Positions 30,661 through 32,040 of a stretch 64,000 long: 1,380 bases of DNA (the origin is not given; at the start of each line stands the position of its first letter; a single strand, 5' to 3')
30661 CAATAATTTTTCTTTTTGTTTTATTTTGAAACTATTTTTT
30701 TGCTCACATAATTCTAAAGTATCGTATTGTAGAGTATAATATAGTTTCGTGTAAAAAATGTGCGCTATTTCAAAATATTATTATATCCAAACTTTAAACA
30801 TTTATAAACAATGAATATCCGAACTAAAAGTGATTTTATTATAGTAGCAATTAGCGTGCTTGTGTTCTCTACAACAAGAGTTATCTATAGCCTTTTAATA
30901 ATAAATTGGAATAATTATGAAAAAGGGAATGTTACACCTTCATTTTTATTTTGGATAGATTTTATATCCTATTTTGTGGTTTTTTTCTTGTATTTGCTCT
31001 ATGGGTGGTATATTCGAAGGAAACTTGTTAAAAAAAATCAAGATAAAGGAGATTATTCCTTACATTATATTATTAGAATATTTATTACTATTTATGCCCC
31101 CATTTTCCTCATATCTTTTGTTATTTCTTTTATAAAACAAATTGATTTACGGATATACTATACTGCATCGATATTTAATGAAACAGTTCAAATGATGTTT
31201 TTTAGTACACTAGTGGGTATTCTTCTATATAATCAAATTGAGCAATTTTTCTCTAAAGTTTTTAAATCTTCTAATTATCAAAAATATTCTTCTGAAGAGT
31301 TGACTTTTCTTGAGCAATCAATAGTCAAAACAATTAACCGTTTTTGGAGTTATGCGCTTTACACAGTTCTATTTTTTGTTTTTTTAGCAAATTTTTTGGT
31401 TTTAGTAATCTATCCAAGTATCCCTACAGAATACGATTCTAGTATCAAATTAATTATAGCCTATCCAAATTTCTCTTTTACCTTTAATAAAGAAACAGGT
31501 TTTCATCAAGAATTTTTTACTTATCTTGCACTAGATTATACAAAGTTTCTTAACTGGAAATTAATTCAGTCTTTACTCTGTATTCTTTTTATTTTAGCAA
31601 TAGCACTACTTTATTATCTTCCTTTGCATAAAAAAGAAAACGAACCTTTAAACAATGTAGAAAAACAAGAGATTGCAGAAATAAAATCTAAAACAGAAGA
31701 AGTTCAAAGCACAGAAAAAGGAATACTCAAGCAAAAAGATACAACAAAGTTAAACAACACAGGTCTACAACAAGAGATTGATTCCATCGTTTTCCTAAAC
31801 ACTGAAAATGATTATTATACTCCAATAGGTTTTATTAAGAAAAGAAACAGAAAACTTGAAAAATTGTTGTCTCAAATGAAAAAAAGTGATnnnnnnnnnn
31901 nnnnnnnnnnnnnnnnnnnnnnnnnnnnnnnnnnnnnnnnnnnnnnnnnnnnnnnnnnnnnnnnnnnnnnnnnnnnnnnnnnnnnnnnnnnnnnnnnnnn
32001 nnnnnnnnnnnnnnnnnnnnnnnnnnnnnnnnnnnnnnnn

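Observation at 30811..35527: Translationally coupled operon: CPBP (Rce1/CAAX-protease-like) protease - Rab-like GTPase - 784-aa HEAT-repeat protein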

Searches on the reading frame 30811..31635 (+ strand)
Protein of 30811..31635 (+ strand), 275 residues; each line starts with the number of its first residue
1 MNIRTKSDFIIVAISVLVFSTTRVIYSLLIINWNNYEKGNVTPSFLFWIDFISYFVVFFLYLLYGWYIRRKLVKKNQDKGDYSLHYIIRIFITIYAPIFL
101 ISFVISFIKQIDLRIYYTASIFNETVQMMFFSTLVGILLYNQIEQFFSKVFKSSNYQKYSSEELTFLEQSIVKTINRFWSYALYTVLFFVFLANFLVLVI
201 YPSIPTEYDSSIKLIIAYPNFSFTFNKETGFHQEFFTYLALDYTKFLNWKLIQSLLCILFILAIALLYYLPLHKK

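Call 63: search_protein_representatives(alignment_id=A3)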
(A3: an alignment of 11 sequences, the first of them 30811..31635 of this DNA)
Query: 11 sequences, 276 profile positions. Proteins with E-value up to 0.001 (for the whole library): 16; up to 1e-10: 15; up to 1e-30: 15. The best 16 are listed.
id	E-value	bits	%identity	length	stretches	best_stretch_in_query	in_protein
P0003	4.4e-98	344.3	-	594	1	3-276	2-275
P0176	1.7e-97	342.3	-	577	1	1-275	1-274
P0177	1.7e-96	339.1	-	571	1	1-275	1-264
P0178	2.2e-95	335.4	-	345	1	1-275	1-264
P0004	3.9e-93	328.0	-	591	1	1-275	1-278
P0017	4.1e-89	314.8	-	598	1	1-275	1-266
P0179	2.1e-82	292.9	-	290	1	1-275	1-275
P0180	2.7e-78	279.4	-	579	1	1-275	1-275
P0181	1.2e-70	254.3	-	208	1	1-206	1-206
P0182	3.2e-64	233.2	-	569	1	1-269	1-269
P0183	4.1e-61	223.0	-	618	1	6-276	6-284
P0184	5.4e-46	173.4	-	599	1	1-274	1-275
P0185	1.6e-42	162.0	-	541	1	47-268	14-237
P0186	3.2e-40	154.5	-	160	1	174-276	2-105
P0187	1.0e-32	129.8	-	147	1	1-135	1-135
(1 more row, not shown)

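Call 64: find_encoding_contigs(protein=P0185, flank=6000, max_places=1)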
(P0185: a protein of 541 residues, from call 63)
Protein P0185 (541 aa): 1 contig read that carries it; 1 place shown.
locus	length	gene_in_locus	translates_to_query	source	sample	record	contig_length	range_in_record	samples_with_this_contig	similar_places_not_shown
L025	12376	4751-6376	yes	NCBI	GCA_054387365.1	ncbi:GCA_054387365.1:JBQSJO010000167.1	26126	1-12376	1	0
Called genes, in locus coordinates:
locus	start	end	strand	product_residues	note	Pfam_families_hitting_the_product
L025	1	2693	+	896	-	PF21794:RAD51D_N (faint)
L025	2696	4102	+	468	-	PF04406:TP6A_N, PF21180:TOP6A-Spo11_Toprim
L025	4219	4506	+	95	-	PF01918:Alba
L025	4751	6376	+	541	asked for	-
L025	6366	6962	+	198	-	PF00025:Arf, PF00071:Ras, PF04670:Gtr1_RagA, PF08477:Roc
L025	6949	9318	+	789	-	PF00514:Arm (faint), PF02985:HEAT (faint), PF13513:HEAT_EZ (faint), PF20926:Htt_N-HEAT_1 (faint), PF25757:TPR_DNAAF5 (faint), PF03130:HEAT_PBS (faint), PF13646:HEAT_2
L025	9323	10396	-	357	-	-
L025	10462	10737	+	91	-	-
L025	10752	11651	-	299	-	PF01040:UbiA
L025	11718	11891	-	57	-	-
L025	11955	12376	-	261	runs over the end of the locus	-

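Call 65: find_encoding_contigs(protein=P0184, flank=6000, max_places=1)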
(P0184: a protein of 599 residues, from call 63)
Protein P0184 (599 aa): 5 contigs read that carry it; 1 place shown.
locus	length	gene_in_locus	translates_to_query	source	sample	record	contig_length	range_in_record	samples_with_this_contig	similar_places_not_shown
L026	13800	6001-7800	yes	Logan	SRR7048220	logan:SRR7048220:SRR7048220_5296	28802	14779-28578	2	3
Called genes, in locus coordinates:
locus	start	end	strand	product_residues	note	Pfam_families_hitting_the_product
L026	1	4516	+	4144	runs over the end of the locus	-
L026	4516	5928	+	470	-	PF04406:TP6A_N, PF21180:TOP6A-Spo11_Toprim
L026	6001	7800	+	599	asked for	-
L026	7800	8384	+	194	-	PF00025:Arf, PF00071:Ras, PF04670:Gtr1_RagA, PF08477:Roc, PF00009:GTP_EFTU (weak)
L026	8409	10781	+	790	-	PF12717:Cnd1 (faint), PF13646:HEAT_2 (weak), PF03130:HEAT_PBS (faint), PF13513:HEAT_EZ (faint), PF02985:HEAT (faint), PF13646:HEAT_2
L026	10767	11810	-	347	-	-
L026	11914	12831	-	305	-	PF01040:UbiA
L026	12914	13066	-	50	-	-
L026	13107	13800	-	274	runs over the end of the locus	-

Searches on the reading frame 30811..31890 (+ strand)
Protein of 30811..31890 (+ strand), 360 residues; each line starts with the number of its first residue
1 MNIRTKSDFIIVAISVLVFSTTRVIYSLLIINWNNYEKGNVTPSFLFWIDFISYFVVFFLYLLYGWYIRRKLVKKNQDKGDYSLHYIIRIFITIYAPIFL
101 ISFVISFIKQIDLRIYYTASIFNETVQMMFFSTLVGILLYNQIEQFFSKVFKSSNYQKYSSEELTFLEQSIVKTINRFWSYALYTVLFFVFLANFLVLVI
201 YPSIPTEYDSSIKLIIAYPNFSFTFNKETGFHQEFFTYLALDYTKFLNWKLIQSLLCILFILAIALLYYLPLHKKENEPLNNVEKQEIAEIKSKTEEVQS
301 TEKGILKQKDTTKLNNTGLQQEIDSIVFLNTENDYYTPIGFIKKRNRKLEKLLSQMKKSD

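Call 7: search_protein_families(library=pfam, proteins=[window:30811-31890:+], max_evalue=10)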
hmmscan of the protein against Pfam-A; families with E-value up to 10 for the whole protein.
window:30811-31890:+ (360 aa): 1 family
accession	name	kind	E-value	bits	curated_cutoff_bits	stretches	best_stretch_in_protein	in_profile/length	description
PF02687.27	FtsX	-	4.7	7.7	25.5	2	10-76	52-119/120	FtsX-like permease C-terminal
